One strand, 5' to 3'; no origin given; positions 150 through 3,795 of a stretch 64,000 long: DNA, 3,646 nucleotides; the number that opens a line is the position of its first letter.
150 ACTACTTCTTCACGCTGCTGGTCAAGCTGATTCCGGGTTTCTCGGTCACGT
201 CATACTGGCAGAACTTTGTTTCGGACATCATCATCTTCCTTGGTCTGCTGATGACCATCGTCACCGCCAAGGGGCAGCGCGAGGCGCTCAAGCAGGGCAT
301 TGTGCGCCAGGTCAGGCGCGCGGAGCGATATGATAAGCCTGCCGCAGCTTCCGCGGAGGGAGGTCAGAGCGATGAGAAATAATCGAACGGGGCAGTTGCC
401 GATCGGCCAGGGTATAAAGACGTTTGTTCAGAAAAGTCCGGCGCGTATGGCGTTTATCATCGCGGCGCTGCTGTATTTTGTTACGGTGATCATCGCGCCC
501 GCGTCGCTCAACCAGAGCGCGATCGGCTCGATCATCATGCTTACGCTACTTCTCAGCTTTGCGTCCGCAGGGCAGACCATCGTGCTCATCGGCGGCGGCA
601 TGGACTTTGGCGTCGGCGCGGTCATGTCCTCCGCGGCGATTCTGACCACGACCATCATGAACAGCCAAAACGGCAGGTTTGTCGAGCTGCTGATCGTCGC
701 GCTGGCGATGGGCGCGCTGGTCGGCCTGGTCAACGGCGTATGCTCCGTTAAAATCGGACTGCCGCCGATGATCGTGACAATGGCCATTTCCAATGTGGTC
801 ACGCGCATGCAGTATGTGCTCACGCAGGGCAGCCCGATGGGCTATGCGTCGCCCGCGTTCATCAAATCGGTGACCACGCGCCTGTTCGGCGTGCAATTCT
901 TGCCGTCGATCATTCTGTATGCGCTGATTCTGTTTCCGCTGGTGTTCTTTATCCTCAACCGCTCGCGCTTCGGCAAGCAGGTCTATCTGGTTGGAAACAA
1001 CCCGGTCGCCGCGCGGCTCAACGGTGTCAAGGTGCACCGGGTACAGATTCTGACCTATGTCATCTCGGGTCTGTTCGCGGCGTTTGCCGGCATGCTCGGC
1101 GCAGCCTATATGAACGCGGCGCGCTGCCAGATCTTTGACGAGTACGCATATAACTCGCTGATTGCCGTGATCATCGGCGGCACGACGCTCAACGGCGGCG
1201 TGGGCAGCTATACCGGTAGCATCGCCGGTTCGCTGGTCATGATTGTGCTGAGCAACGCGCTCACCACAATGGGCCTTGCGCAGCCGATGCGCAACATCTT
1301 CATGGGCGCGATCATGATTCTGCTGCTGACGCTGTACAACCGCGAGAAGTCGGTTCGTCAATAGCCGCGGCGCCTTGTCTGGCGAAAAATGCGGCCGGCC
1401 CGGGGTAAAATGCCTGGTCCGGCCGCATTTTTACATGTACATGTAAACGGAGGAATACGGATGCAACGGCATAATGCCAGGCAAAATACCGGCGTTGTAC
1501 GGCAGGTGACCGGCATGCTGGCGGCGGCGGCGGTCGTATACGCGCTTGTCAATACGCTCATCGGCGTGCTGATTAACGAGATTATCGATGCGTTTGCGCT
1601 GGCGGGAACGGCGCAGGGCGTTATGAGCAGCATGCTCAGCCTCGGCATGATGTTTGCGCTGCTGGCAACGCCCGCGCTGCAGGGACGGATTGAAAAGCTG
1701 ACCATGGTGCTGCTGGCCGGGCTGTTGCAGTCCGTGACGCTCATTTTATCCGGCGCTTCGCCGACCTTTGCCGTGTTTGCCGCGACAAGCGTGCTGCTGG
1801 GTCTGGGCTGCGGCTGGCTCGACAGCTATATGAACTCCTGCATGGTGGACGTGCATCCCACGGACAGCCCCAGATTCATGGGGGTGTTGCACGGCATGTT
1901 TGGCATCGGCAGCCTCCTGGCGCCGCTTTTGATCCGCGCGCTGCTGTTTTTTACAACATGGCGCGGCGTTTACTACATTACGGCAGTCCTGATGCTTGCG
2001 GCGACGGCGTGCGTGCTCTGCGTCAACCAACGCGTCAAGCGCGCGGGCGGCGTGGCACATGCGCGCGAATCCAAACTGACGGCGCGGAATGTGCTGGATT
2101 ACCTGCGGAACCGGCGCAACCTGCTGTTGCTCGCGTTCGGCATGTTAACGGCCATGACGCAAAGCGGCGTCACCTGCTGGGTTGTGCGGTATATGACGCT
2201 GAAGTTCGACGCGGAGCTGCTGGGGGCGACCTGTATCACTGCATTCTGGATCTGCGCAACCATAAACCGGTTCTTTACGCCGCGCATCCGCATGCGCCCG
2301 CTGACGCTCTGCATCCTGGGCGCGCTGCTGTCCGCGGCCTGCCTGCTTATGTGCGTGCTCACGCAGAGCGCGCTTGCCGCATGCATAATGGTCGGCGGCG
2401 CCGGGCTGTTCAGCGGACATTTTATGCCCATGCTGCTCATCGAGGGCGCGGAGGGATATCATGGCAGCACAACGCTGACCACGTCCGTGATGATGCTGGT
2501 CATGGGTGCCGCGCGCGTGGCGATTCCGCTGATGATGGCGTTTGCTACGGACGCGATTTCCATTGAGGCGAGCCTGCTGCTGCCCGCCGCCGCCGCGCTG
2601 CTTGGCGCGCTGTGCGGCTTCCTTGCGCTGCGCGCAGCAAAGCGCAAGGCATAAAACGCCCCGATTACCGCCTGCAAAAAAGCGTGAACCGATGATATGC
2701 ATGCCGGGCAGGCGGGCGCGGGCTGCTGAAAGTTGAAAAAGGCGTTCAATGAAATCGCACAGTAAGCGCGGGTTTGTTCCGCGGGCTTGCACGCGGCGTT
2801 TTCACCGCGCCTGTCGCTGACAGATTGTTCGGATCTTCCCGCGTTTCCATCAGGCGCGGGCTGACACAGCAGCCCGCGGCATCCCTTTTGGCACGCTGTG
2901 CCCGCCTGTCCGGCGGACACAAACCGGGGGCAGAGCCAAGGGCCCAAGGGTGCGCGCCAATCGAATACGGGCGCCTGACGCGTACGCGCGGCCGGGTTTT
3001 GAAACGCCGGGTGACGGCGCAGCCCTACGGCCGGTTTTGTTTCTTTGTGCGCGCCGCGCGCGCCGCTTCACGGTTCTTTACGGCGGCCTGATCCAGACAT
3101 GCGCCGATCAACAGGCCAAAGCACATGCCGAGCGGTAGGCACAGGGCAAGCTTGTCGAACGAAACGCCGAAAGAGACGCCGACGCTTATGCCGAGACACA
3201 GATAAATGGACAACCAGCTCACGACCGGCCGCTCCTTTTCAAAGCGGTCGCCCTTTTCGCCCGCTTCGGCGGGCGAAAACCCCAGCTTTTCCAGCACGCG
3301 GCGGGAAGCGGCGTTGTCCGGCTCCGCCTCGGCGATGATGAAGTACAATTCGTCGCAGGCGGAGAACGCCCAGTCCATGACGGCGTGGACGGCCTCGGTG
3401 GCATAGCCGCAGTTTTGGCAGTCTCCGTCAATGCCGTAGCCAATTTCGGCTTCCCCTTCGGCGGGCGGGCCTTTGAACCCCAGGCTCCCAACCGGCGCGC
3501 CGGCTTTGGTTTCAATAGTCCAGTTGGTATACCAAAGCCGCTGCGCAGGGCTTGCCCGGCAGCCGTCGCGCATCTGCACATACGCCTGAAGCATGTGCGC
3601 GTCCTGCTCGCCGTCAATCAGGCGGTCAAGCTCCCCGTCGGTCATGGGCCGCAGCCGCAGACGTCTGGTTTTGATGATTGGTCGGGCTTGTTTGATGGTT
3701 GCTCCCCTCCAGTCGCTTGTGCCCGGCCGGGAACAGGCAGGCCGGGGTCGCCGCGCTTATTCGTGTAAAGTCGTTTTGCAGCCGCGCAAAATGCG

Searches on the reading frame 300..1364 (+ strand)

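Call 98: search_protein_families(library=pfam, proteins=[window:300-1364:+], max_evalue=0.00001)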
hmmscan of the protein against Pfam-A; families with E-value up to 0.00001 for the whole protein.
window:300-1364:+ (354 aa): 1 family
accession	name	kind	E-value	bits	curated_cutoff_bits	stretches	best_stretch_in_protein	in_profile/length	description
PF02653.21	BPD_transp_2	-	4.1e-38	131.5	26.8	1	76-343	3-269/269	Branched-chain amino acid transport system / permease component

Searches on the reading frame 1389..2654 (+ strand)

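Call 98: search_protein_families(library=pfam, proteins=[window:1389-2654:+], max_evalue=0.00001)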
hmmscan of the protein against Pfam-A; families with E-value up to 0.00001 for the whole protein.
window:1389-2654:+ (421 aa): 1 family
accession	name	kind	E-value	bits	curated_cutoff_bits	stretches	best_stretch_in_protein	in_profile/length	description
PF07690.21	MFS_1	-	1.4e-25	90.4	33.4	1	44-349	1-315/347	Major Facilitator Superfamily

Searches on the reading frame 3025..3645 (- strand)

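Call 98: search_protein_families(library=pfam, proteins=[window:3025-3645:-], max_evalue=0.00001)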
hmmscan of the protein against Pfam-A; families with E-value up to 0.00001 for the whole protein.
window:3025-3645:- (206 aa): 2 families
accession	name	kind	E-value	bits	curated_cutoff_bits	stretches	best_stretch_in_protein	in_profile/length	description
PF13302.13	Acetyltransf_3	-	3.9e-21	76.6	25.4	1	13-123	31-137/138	Acetyltransferase (GNAT) domain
PF00583.31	Acetyltransf_1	-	5.9e-11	43.1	20.7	1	40-123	34-116/116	Acetyltransferase (GNAT) family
